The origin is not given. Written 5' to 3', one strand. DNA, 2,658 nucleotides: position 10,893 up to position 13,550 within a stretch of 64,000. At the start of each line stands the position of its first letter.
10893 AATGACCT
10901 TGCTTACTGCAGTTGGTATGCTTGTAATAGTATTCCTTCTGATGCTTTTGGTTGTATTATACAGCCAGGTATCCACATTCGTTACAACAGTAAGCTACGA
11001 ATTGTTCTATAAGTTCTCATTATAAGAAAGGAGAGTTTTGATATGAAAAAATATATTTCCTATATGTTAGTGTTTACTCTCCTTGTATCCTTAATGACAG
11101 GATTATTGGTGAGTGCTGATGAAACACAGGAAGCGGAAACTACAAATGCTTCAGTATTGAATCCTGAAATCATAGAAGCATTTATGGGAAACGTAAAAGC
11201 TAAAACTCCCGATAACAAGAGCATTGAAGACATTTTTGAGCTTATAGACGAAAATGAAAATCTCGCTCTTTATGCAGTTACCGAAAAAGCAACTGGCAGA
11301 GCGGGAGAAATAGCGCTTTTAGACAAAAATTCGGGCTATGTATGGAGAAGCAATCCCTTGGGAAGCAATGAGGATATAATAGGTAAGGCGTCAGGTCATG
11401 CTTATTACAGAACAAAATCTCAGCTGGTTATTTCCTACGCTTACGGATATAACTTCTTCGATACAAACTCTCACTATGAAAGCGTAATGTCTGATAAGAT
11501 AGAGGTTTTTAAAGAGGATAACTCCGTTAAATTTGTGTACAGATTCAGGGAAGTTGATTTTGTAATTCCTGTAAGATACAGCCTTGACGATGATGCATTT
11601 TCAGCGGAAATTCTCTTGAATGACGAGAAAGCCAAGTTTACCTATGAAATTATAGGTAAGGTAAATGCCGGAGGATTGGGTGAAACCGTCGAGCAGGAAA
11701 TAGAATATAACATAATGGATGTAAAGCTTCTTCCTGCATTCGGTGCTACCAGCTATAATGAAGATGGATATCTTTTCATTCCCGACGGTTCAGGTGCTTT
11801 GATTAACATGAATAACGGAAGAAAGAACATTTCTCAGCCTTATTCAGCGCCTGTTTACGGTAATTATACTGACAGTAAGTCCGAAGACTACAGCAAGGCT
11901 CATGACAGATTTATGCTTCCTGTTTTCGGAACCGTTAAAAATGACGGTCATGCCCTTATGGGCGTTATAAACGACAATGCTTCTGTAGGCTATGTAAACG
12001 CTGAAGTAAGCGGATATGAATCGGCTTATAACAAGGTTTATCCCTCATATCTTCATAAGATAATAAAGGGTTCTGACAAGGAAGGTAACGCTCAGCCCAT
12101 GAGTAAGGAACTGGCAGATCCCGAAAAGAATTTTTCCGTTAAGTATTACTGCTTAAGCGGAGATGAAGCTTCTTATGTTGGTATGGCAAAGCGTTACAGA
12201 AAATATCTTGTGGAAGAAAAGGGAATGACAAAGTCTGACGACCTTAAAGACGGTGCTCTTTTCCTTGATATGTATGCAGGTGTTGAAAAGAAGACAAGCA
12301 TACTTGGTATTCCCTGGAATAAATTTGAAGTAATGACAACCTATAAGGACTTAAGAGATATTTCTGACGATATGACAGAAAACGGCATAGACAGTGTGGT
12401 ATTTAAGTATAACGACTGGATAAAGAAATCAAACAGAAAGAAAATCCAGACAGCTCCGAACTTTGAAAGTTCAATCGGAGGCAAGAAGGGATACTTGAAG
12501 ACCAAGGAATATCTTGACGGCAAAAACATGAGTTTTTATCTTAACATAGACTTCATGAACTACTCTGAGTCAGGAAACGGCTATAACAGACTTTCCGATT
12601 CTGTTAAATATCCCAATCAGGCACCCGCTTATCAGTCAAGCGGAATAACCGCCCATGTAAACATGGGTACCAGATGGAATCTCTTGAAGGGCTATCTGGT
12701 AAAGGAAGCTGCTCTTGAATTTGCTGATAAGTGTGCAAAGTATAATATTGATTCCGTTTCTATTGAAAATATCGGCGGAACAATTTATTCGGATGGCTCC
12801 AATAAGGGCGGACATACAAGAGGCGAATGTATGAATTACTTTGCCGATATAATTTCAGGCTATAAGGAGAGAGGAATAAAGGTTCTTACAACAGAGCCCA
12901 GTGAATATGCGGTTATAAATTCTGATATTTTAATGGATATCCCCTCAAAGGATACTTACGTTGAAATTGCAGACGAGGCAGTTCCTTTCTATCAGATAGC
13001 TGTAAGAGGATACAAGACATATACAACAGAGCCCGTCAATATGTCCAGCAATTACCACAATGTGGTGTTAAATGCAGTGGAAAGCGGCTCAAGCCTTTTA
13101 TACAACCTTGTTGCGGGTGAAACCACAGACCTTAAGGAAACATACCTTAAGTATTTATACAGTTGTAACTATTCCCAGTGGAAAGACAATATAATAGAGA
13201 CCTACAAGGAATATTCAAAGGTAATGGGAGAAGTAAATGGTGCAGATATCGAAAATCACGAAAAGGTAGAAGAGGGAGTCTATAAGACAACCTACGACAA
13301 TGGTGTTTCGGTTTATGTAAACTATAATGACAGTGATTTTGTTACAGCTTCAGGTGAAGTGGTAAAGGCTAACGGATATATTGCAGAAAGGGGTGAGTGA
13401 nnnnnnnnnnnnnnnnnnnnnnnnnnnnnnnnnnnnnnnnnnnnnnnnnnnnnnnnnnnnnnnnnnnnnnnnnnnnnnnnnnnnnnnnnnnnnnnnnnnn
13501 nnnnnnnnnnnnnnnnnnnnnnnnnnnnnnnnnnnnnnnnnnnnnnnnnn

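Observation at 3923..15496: Atypical 11.5-kb solute-uptake locus: giant non-lipoprotein SBP, two permease pairs, an NHL/TPR/Yip1 membrane protein and a 785-aa secreted unknown, with no ATPase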

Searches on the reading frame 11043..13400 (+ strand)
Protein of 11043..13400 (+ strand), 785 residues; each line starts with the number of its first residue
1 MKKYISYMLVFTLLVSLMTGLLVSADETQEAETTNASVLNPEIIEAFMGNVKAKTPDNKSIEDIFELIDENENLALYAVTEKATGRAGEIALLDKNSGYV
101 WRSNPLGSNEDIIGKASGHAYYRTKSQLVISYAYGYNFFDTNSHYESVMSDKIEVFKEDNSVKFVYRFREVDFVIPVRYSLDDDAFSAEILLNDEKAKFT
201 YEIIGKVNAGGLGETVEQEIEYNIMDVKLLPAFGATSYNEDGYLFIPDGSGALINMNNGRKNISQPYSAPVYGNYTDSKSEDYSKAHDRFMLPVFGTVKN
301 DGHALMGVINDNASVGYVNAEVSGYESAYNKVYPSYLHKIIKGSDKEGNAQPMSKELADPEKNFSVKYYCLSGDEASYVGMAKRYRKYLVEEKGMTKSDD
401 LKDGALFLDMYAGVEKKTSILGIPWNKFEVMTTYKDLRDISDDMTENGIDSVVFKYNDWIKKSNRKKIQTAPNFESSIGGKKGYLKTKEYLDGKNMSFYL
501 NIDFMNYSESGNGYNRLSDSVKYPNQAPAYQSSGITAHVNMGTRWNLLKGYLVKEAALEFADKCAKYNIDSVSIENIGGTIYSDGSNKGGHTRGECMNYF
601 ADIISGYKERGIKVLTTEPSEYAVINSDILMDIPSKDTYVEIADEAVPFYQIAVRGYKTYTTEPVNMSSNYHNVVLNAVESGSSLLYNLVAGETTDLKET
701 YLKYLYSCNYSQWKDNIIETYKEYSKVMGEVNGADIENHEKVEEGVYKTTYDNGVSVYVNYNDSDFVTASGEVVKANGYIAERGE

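Call 3: search_protein_families(library=pfam, proteins=[window:11043-13400:+], max_evalue=0.01)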
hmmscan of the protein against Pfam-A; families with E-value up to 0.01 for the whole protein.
window:11043-13400:+ (785 aa): 1 family
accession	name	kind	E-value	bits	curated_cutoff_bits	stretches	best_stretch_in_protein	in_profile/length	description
PF18952.6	DUF5696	-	1.7e-149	499.6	25.6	1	156-779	5-612/612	Family of unknown function (DUF5696)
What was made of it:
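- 11043..13400 (+): DUF5696 protein (785 aa) with a GH129-type fold: signal peptide, N-terminal beta-sandwich, (beta/alpha)8 barrel (~400-700) and C-terminal beta-sandwich. Pfam E 1.7e-149 (call 3).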

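Call 8: search_protein_families(library=ncbifam, proteins=[window:11043-13400:+], max_evalue=0.01)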
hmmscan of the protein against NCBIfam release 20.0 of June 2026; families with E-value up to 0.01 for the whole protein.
window:11043-13400:+ (785 aa): 0 families

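Call 9: find_homologous_proteins(query=window:11043-13400:+, max_evalue=0.00001)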
Query window:11043-13400:+ (785 aa): 172 proteins with E <= 0.00001 among 8000 candidates; the best 120 are listed.
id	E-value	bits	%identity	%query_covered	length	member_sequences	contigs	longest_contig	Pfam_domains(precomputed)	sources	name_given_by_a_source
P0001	0.0e+0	1758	100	100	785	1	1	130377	PF18952.7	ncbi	-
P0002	0.0e+0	1587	89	100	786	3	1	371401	PF18952.7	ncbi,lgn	-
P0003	0.0e+0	1456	81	100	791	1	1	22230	PF18952.7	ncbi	-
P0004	0.0e+0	1289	74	94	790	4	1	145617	PF18952.7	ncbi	-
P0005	0.0e+0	1260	71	100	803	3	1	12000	PF18952.7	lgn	-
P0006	0.0e+0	1256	70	100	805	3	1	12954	PF18952.7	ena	-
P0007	0.0e+0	1207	69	100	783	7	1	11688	PF18952.7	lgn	-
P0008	0.0e+0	1206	66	100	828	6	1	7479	PF18952.7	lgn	-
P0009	0.0e+0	1199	67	100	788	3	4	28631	PF18952.7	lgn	-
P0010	0.0e+0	1193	66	100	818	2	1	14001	PF18952.7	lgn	-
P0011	0.0e+0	1184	68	94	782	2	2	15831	PF18952.7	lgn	-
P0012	0.0e+0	1160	68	95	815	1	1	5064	PF18952.7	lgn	-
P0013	0.0e+0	1157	67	95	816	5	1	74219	PF18952.7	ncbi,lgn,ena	-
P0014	0.0e+0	1153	65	100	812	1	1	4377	PF18952.7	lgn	-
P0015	0.0e+0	1151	67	95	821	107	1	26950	PF18952.7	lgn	-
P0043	1.6e-73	266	29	77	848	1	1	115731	PF18952.7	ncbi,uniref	ncbi:DUF5696 domain-containing protein [Cohnella suwonensis]|uniref:DUF5696 domain-containing protei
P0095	5.0e-55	205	26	87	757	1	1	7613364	PF18952.7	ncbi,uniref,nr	ncbi:DUF5696 domain-containing protein [Paenibacillus spongiae]|uniref:DUF5696 domain-containing pro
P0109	9.5e-50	188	26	88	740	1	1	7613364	PF18952.7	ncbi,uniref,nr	ncbi:DUF5696 domain-containing protein [Paenibacillus spongiae]|uniref:DUF5696 domain-containing pro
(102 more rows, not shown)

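Call 12: find_related_loci(query=A1, collection=genome_contigs, flank=10000)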
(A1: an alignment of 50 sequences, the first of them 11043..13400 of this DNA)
Query A1 (785 aa) in genome_contigs; peptide patterns used: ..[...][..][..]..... (x = any residue, [..] = any of these).
600 stretches matched a pattern (row limit reached: there are more); 588 encode a relative of the query (tblastn E <= 1e-3); the best 80 are kept; 80 distinct loci.
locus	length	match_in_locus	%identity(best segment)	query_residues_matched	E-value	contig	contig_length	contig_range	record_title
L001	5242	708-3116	70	1-785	0e+0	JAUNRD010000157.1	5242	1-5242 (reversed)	MAG: Clostridia bacterium isolate S3M_St_2 NODE_4110_length_5242_cov_4.271062, whole genome shotgun sequence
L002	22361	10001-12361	72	1-785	0e+0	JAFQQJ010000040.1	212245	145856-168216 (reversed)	MAG: Clostridia bacterium isolate RGIG2055 Goat_Colon-2__c567468, whole genome shotgun sequence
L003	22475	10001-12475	65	1-785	0e+0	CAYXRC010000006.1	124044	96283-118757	MAG TPA_asm: uncultured Ruminococcus sp. isolate binchicken_co370_264 genome assembly, contig: NODE_193_length_124044_co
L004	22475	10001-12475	59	1-784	0e+0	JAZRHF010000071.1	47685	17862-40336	MAG: Clostridia bacterium isolate T1900045484_YK20190178.MAGScoT_cleanbin_000022 SGB_7333_k141_1991044, whole genome sho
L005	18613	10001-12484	54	1-785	0e+0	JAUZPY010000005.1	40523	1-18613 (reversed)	MAG: Bacillota bacterium isolate bin175(16d) MBHDOGIH_5, whole genome shotgun sequence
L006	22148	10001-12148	31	46-784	3e-110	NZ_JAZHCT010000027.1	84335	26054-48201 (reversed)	Paenibacillus sp. IITD108 MBFLFMIA_27, whole genome shotgun sequence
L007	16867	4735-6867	31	43-785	7e-105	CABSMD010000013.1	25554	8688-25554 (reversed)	MAG TPA_asm: uncultured Clostridia bacterium isolate MGYG-HGUT-02719 genome assembly, contig: GUT_GENOME159364_13, whole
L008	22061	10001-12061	32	87-780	4e-102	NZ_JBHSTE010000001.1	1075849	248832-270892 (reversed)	Paenibacillus septentrionalis strain PCU 280 GCM70027101_12, whole genome shotgun sequence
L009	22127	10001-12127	32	59-784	2e-101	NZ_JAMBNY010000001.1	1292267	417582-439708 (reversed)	Paenibacillus camelliae strain TA 29 NODE_1_, whole genome shotgun sequence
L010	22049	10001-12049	31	89-784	5e-100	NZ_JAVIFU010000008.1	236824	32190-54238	Paenibacillus sp. LHD-38 LHD.38_ctg008, whole genome shotgun sequence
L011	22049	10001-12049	32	89-784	7e-98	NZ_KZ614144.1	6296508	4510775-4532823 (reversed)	Paenibacillus castaneae strain DSM 19417 Scaffold1, whole genome shotgun sequence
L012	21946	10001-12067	31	66-780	2e-97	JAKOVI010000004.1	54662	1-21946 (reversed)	MAG: Bacillota bacterium isolate JPNG_maxbin.050 k201_220533, whole genome shotgun sequence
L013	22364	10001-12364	31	8-784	3e-95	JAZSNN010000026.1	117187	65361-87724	MAG: Oscillospiraceae bacterium isolate T1900044551_TS20190017.MAGScoT_cleanbin_000005 SGB_232_k141_735853, whole genome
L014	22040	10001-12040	29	89-784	3e-95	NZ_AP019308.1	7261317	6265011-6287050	Paenibacillus baekrokdamisoli strain KCTC 33723 chromosome, complete genome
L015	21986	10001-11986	32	90-763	2e-94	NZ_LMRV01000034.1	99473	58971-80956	Paenibacillus sp. Soil522 contig_20, whole genome shotgun sequence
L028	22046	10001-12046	32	89-784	7e-99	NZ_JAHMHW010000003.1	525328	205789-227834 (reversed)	Paenibacillus vietnamensis strain N4 NODE_3_length_525328_cov_33.827682, whole genome shotgun sequence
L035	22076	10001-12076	27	58-780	3e-80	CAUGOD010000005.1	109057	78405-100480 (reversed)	MAG TPA_asm: uncultured Oscillospiraceae bacterium isolate SRR16279974_bin.58_MetaWRAP_v1.3_MAG genome assembly, contig:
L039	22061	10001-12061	29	65-779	4e-78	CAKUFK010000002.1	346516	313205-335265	MAG: uncultured Eubacteriales bacterium isolate REFINED_METABAT215_SUBJECT_CONTIGS_1500_ASSEMBLY_K77_MERGED__Pilot_MoBio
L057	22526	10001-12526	26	1-785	7e-75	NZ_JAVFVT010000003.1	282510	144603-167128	Paenibacillus sp. LHD-117 LHD.117_ctg003, whole genome shotgun sequence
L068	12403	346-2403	28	81-780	6e-74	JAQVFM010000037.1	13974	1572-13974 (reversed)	MAG: Oscillospiraceae bacterium isolate STE_159 NODE_10493_length_13974_cov_3.980212_Sandtown_E, whole genome shotgun se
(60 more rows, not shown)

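Call 18: search_protein_families(library=pfam, proteins=[L028:13957-15417:+, L039:1092-1994:+, L008:18855-20339:+, L057:148-1149:+, L009:3-992:+, L068:3602-4642:+, L068:4785-7187:+, L039:18251-20158:+, L035:1824-2774:+, L035:1-861:+], max_evalue=0.001)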
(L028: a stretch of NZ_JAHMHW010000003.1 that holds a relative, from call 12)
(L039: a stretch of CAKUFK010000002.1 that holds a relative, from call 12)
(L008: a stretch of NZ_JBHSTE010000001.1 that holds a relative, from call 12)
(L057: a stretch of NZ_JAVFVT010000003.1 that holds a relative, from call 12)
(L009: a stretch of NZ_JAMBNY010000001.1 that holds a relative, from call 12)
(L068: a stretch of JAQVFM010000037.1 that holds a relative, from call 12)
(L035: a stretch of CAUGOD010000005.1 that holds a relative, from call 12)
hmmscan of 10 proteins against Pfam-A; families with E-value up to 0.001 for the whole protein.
L028:13957-15417:+ (487 aa): 1 family
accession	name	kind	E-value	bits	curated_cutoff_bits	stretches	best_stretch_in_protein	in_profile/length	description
PF01547.30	SBP_bac_1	-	2.1e-25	90.8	26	1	122-412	6-304/307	Bacterial extracellular solute-binding protein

L039:1092-1994:+ (301 aa): 3 families
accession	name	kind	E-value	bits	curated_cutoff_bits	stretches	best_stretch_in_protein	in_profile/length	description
PF12833.13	HTH_18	-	1.5e-18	67.3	33.6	1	210-286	2-79/80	Helix-turn-helix domain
PF00165.29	HTH_AraC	-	3e-12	46.8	26.6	2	255-285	12-41/42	Bacterial regulatory helix-turn-helix proteins, AraC family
PF02311.25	AraC_binding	-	6.5e-12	45.8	21.1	1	32-160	9-134/135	AraC-like ligand binding domain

L008:18855-20339:+ (495 aa): 2 families
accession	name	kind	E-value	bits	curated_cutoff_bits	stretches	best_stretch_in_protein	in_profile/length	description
PF00251.26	Glyco_hydro_32N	-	3.6e-104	349.1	22.1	1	38-336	1-307/307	Glycosyl hydrolases family 32 N-terminal domain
PF08244.19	Glyco_hydro_32C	-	6.3e-31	108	21.9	1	339-490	1-158/158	Glycosyl hydrolases family 32 C terminal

L057:148-1149:+ (334 aa): 4 families
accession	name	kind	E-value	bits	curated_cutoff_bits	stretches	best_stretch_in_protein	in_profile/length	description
PF13377.12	Peripla_BP_3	-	1.6e-40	139.4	26.5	1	172-329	2-167/167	Periplasmic binding protein-like domain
PF00532.27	Peripla_BP_1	-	1.2e-18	68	22.2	1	80-324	12-278/281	Periplasmic binding proteins and sugar binding domain of LacI family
PF00356.27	LacI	-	9e-15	54.6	27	1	3-48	1-44/46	Bacterial regulatory proteins, lacI family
PF13407.12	Peripla_BP_4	-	4.2e-12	46.6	35.1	1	81-311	10-257/258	Periplasmic binding protein domain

L009:3-992:+ (330 aa): 2 families
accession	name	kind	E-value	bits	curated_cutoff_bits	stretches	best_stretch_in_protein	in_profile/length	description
PF06580.19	His_kinase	-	7.4e-22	77.8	25.2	1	121-200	1-81/81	Histidine kinase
PF02518.31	HATPase_c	-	3e-12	47.4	26.4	1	219-327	9-109/111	Histidine kinase-, DNA gyrase B-, and HSP90-like ATPase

L068:3602-4642:+ (347 aa): 0 families

L068:4785-7187:+ (801 aa): 0 families

L039:18251-20158:+ (636 aa): 1 family
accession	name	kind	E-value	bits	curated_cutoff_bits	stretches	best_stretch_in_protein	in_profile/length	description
PF16126.11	DUF4838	-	4.2e-33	115.3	26.6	1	225-565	7-324/325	Domain of unknown function (DUF4838)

L035:1824-2774:+ (317 aa): 1 family
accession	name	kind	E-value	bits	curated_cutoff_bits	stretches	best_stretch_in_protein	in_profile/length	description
PF00480.26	ROK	-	1.3e-46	159.9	22.9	1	14-298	2-290/294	ROK family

L035:1-861:+ (287 aa): 4 families
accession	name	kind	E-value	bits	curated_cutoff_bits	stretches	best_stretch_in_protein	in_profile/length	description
PF07719.23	TPR_2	-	2e-07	31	27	1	107-138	2-33/34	Tetratricopeptide repeat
PF13432.12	TPR_16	-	5.5e-06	27.2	32.7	0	110-167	1-62/65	Tetratricopeptide repeat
PF14559.12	TPR_19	-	7.9e-06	26.5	25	0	152-206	4-58/68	Tetratricopeptide repeat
PF00515.34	TPR_1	-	3.2e-05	24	27.8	1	107-139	2-34/34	Tetratricopeptide repeat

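Call 21: predict_structure(alignment_id=A1)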
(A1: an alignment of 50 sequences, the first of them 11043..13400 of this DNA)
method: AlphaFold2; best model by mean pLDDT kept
length: 785 residues; sequences in the alignment: 50
mean_pLDDT: 89.3   pTM: 0.89
mean pLDDT of the five models: 89.3, 88.9, 87.7, 87.5, 87.0
residues with pLDDT >= 90: 539; 70-90: 192; 50-70: 31; < 50: 23
segments of 3 or more residues with pLDDT < 50: 24-36, 533-539
pLDDT, mean of each block of 10 residues (from residue 1): 72 76 43 52 88 92 97 97 94 97 91 87 94 87 95 94 96 97 96 96 79 74 95 94 94 91 83 81 73 95 97 95 90 95 60 84 97 96 97 92 93 88 88 98 96 96 91 96 97 96 92 92 84 49 82 97 95 90 88 94 96 94 94 82 92 95 91 93 96 88 90 96 93 93 95 95 95 95 74
secondary structure, 60 per line:
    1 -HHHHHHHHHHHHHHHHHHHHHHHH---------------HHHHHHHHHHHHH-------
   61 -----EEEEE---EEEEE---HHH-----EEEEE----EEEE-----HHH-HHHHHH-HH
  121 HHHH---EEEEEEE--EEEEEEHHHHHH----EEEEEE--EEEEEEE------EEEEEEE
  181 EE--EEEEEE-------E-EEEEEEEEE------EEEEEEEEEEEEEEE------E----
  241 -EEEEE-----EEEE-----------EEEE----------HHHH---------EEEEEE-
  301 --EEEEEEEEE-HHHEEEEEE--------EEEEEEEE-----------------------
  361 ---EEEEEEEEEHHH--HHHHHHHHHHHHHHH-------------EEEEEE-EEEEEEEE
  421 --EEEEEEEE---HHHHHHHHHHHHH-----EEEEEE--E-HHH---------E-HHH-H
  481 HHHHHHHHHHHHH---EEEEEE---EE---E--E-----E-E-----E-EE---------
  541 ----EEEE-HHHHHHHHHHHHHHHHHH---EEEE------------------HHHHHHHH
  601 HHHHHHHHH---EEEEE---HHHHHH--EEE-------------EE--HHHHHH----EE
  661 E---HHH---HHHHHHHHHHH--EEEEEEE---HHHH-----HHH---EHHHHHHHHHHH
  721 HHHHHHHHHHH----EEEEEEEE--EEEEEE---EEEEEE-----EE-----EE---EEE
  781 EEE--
elements in order (helices of 4 or more, strands of 3 or more residues): H2-25 H41-53 E66-70 E74-78 E90-94 E99-102 H112-117 H119-124 E128-134 E137-142 H143-148 E153-158 E161-167 E174-182 E185-190 E200-208 E215-229 E242-246 E252-255 E267-270 H281-284 E294-299 E303-311 E316-321 E330-337 E364-372 H378-392 E406-411 E413-420 E423-430 H434-446 E452-457 H480-493 E497-502 E545-548 H550-567 E571-574 H593-609 E613-617 H621-626 E629-631 H649-654 E659-661 H671-681 E684-690 H694-697 H710-731 E736-743 E746-751 E755-760 E778-783
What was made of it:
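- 11043..13400 (+): AF2 pLDDT 89.3 (call 21).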

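Call 23: fold_search(model_id=the predicted structure, library=pdb)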
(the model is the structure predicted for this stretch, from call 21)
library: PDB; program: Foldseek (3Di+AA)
matches with E <= 10: 1443; with E <= 0.001: 436
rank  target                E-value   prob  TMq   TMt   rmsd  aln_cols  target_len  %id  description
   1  5opq_A                1.1e-35  1.00  0.57  0.67   6.7       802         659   13  A 3,6-anhydro-D-galactosidase produced by Zobellia galactanivorans. This is an exo-lytic enzyme that hydrolyzes termin (released 2017-11-29)
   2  5opq_D                6.2e-34  1.00  0.58  0.68   7.1       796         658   14  A 3,6-anhydro-D-galactosidase produced by Zobellia galactanivorans. This is an exo-lytic enzyme that hydrolyzes termin (released 2017-11-29)
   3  8rzk_A                1.0e-33  1.00  0.59  0.69   6.5       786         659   13  The Michaelis complex of ZgGH129 D486N from Zobellia galactanivorans with neo-b/k-oligo-carrageenan tetrasaccharide (b (released 2024-07-31)
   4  5wzn_A                3.9e-27  1.00  0.57  0.70   6.7       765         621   13  Alpha-N-acetylgalactosaminidase NagBb from Bifidobacterium bifidum - GalNAc complex (released 2017-06-07)
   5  5wzq_A                8.1e-27  1.00  0.57  0.71   6.2       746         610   12  Alpha-N-acetylgalactosaminidase NagBb from Bifidobacterium bifidum - quadruple mutant (released 2017-06-07)
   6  5wzp_B                1.5e-26  1.00  0.57  0.72   6.6       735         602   14  Alpha-N-acetylgalactosaminidase NagBb from Bifidobacterium bifidum - ligand free (released 2017-06-07)
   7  5wzr_A                4.6e-26  1.00  0.59  0.72   6.3       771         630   13  Alpha-N-acetylgalactosaminidase NagBb from Bifidobacterium bifidum - Gal-NHAc-DNJ complex (released 2017-06-07)
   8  5wzr_B                6.8e-26  1.00  0.59  0.71   6.6       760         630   13  Alpha-N-acetylgalactosaminidase NagBb from Bifidobacterium bifidum - Gal-NHAc-DNJ complex (released 2017-06-07)
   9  5wzp_A                9.6e-26  1.00  0.57  0.72   6.9       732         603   12  Alpha-N-acetylgalactosaminidase NagBb from Bifidobacterium bifidum - ligand free (released 2017-06-07)
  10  5wzq_B                1.5e-25  1.00  0.57  0.71   7.0       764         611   12  Alpha-N-acetylgalactosaminidase NagBb from Bifidobacterium bifidum - quadruple mutant (released 2017-06-07)
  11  5wzn_B                2.0e-24  1.00  0.58  0.72   6.1       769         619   13  Alpha-N-acetylgalactosaminidase NagBb from Bifidobacterium bifidum - GalNAc complex (released 2017-06-07)
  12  6qev_B                2.7e-19  1.00  0.46  0.30   9.6       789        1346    9  EngBF DARPin Fusion 4b B6 (released 2019-11-06)
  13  5a59_A                6.7e-19  1.00  0.45  0.34   9.9       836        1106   10  The structure of GH101 E796Q mutant from Streptococcus pneumoniae TIGR4 in complex with T-antigen (released 2015-09-02)
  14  6sh9_B                2.6e-18  1.00  0.47  0.30   9.6       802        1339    9  EngBF DARPin Fusion 4b D12 (released 2019-11-06)
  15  5a55                  4.1e-18  1.00  0.45  0.34  10.2       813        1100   10  The native structure of GH101 from Streptococcus pneumoniae TIGR4 (released 2015-09-02)
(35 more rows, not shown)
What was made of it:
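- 11043..13400 (+): Foldseek: ZgGH129 E 1e-35, NagBb E 4e-27 (call 23).
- On CAZy GH129 / GH129-like: Foldseek E 1e-35 and 4e-27 (call 23).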
